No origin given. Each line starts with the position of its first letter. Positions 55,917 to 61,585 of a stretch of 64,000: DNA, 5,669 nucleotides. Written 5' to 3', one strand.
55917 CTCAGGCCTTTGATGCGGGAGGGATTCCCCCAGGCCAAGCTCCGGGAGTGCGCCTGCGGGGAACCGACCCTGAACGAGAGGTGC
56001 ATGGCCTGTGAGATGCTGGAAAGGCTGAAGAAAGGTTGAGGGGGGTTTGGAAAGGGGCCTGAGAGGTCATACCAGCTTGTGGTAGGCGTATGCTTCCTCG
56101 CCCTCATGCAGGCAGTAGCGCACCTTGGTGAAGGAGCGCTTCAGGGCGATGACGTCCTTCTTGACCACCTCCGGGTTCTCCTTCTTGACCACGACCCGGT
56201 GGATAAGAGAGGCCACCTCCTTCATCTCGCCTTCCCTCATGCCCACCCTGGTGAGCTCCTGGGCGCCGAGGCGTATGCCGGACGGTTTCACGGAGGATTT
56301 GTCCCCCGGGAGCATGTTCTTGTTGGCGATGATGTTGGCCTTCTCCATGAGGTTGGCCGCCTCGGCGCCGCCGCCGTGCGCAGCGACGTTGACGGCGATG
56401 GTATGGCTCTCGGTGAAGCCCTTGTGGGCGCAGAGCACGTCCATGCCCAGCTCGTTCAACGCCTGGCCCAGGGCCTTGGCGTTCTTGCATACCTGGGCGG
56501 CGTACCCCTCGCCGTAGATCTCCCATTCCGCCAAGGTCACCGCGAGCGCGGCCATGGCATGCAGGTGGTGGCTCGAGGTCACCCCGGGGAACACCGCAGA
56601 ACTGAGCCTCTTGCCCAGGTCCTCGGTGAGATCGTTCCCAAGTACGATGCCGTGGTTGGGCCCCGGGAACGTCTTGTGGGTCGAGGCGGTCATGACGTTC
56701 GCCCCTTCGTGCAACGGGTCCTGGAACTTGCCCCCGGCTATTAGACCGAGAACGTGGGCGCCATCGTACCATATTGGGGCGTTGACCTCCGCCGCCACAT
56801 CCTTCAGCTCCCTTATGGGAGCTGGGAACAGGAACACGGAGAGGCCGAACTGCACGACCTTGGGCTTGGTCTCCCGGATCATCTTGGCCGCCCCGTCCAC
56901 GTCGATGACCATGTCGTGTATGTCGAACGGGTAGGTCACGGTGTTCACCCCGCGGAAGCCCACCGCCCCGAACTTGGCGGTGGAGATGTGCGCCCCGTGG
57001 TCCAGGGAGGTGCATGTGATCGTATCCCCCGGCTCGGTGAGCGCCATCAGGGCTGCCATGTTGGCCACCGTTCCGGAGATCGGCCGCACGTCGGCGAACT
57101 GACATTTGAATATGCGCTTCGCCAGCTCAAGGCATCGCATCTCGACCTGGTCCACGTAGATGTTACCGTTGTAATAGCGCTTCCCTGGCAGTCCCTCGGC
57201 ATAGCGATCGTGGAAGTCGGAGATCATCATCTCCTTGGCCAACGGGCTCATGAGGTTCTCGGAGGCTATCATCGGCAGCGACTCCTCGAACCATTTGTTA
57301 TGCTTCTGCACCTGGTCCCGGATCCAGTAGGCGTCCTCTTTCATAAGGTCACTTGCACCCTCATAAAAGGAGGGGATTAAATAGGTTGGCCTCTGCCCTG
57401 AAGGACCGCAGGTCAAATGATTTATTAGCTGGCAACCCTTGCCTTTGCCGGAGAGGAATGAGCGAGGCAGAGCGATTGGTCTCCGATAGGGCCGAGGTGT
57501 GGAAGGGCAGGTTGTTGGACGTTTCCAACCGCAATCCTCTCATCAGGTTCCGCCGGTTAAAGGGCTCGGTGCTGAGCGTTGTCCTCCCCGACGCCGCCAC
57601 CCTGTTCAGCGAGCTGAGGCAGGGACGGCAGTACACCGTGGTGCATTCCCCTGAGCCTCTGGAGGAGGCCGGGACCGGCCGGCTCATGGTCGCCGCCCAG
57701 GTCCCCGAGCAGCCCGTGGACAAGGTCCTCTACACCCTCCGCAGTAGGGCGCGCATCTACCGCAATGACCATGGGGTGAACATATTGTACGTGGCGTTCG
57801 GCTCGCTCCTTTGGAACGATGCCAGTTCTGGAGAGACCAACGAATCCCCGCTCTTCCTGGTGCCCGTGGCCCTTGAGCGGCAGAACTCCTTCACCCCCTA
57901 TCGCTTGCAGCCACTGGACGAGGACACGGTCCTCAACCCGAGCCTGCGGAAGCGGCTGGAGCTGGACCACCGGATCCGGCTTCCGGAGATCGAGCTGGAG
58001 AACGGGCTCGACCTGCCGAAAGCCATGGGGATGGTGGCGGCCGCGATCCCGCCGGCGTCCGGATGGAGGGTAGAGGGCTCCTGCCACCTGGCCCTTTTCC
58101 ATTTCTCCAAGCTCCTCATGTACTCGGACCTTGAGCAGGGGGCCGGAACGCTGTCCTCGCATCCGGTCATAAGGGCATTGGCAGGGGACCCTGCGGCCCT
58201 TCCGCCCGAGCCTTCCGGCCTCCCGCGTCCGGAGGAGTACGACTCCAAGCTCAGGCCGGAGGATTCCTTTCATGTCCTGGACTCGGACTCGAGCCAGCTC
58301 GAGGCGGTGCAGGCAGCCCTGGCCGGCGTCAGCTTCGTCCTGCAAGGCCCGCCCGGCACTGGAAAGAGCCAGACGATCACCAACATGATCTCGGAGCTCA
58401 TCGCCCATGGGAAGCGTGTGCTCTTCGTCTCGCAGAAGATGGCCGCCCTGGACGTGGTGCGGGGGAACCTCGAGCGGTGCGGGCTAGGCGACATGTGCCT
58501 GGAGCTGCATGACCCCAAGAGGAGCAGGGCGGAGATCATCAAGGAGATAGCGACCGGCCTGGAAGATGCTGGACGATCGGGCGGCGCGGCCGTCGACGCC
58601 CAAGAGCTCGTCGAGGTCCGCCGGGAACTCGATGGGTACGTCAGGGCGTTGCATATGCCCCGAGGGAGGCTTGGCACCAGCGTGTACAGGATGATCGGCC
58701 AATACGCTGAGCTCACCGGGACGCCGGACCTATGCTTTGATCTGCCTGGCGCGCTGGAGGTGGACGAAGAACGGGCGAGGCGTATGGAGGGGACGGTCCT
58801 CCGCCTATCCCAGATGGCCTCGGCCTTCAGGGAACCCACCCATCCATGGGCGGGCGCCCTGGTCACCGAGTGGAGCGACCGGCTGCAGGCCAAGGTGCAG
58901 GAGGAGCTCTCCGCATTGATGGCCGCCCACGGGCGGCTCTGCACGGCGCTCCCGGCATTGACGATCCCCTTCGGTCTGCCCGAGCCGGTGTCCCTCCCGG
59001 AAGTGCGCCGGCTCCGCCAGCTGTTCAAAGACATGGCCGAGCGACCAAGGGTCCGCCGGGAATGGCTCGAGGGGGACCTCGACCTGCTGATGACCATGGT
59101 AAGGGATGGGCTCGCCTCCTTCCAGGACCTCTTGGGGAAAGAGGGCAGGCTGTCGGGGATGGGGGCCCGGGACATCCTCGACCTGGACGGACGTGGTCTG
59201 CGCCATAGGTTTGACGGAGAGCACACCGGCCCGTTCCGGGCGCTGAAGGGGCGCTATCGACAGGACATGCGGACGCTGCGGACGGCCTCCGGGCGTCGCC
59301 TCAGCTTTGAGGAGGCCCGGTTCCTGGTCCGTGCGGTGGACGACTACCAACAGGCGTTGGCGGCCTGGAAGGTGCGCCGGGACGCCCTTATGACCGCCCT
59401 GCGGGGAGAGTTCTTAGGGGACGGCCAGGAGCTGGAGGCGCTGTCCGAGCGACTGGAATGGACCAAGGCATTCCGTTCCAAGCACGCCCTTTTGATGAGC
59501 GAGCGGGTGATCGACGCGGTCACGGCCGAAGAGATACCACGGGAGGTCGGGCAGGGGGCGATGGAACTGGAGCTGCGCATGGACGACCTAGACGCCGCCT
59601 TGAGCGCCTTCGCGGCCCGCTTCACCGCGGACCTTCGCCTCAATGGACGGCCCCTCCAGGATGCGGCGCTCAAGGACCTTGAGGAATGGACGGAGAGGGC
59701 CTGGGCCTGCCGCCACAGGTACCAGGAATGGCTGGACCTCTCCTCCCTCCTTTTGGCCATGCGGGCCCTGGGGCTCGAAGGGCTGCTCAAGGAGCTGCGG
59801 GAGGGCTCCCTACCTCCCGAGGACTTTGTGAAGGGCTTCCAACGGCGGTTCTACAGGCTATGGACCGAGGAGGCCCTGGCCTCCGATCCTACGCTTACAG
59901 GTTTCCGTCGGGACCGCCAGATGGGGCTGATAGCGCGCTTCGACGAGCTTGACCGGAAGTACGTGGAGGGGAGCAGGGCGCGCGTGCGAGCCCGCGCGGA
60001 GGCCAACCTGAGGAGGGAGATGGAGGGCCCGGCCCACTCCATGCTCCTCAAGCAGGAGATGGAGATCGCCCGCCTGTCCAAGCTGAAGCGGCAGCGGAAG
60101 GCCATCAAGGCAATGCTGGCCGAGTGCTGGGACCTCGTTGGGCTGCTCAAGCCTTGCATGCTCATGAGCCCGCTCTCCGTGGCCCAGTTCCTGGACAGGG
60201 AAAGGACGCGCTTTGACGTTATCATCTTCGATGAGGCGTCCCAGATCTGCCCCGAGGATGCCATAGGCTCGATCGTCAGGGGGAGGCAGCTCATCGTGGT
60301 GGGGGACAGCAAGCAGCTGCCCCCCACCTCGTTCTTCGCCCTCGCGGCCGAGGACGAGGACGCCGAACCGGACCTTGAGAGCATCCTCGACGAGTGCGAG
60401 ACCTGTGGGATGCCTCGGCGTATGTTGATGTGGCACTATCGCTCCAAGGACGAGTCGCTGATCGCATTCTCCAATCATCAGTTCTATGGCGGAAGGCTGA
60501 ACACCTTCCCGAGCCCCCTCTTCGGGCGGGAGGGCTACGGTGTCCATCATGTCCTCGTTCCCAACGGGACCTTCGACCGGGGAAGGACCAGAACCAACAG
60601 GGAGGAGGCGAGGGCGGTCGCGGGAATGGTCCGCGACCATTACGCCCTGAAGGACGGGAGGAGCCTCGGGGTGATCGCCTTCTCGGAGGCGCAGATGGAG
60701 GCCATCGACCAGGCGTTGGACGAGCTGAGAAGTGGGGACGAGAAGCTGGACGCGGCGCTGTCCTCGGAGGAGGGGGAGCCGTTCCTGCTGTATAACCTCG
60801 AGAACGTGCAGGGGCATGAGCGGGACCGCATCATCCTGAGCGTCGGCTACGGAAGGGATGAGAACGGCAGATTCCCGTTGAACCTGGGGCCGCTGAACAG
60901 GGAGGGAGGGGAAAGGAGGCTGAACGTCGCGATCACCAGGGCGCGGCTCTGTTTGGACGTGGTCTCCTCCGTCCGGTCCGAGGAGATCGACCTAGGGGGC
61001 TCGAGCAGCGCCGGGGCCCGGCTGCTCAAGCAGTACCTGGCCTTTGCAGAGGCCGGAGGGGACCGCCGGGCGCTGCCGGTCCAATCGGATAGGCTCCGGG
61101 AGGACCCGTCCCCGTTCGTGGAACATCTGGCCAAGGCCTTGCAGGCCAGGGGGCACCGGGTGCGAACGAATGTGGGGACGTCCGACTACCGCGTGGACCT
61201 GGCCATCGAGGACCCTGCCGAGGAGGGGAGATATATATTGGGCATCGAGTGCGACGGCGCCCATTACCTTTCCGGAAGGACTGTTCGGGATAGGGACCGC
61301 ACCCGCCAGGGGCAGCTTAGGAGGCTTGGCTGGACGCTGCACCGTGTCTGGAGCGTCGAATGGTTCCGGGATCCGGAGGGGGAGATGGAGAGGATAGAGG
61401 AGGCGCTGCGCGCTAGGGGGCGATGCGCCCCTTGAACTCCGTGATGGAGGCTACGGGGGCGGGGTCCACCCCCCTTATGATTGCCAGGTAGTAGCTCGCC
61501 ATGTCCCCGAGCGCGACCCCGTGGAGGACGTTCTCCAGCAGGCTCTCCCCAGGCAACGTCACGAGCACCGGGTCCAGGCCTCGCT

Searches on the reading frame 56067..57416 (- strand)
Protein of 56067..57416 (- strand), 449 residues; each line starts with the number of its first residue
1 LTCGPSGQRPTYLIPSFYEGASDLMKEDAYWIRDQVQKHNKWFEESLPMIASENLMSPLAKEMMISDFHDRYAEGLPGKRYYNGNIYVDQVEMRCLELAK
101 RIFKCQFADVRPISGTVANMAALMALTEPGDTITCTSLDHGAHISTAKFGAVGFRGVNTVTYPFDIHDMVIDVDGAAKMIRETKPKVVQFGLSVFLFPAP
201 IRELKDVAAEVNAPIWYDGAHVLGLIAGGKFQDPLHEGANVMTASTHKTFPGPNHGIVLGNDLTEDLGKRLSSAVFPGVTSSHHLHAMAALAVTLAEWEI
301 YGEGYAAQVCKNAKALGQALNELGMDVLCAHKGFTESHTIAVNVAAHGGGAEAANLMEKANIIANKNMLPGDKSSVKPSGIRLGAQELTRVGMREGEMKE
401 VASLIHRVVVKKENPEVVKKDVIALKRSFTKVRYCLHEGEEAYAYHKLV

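Call 37: search_protein_families(library=pfam, proteins=[window:56067-57416:-], max_evalue=0.00001)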
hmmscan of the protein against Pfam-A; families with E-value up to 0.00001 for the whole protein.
window:56067-57416:- (449 aa): 2 families
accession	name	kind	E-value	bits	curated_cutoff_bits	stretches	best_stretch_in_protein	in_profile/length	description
PF00464.25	SHMT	-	9.2e-76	255.4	27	1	32-405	8-399/399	Serine hydroxymethyltransferase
PF01212.27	Beta_elim_lyase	-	1.8e-06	28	27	1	113-352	54-239/288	Beta-eliminating lyase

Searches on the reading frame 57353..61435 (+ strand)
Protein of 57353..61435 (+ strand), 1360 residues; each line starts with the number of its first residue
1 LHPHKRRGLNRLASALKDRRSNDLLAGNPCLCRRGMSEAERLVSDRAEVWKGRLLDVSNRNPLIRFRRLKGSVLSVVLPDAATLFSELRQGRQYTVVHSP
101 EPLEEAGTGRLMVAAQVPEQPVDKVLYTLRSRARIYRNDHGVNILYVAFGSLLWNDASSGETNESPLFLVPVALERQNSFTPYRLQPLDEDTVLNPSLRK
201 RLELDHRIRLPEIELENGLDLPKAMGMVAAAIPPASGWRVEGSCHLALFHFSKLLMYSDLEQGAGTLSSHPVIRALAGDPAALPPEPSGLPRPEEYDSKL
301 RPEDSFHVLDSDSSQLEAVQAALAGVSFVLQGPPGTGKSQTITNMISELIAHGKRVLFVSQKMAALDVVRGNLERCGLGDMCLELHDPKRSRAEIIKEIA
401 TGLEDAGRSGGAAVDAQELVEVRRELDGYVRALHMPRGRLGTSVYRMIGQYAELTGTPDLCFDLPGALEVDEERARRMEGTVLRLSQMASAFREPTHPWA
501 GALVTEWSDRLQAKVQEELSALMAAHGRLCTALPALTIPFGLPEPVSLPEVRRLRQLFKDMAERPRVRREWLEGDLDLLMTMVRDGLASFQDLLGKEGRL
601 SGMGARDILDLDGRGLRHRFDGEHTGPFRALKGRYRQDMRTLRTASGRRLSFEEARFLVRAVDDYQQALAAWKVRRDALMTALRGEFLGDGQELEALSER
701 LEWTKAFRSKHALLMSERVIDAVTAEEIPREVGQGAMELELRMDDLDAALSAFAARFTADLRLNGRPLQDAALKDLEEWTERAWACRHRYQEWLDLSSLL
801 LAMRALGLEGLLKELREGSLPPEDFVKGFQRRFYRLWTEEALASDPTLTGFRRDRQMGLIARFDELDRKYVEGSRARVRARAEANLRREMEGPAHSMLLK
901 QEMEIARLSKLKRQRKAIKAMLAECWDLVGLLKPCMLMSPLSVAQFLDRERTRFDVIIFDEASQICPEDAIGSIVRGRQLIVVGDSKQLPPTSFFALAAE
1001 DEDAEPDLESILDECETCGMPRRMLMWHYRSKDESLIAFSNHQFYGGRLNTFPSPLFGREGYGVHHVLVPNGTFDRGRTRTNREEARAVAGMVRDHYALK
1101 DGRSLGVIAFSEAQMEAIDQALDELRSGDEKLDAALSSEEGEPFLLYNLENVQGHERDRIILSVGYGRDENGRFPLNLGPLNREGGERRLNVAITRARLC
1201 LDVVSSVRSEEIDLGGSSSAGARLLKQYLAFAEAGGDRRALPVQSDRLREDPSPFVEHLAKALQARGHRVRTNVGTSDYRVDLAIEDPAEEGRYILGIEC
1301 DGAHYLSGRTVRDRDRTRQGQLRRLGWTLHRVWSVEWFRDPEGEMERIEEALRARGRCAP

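Call 37: search_protein_families(library=pfam, proteins=[window:57353-61435:+], max_evalue=0.00001)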
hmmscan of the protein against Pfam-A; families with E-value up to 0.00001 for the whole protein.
window:57353-61435:+ (1360 aa): 6 families
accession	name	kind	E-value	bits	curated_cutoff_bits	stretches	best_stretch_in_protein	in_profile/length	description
PF18741.7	MTES_1575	-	8.5e-33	112.7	38.2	1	1255-1352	1-96/96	REase_MTES_1575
PF13195.11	DUF4011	-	1.2e-28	100.5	22.2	1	53-202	1-158/158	Protein of unknown function (DUF4011)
PF13086.12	AAA_11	-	2.1e-18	67.5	27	2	311-375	2-74/257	AAA domain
PF13087.12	AAA_12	-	2.2e-14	53.9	27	1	1010-1206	4-193/195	AAA domain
PF13245.12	AAA_19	-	6.8e-09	36.4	25.1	0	315-364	1-52/134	AAA domain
PF13604.12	AAA_30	-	3e-07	30.8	27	0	313-371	4-64/191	AAA domain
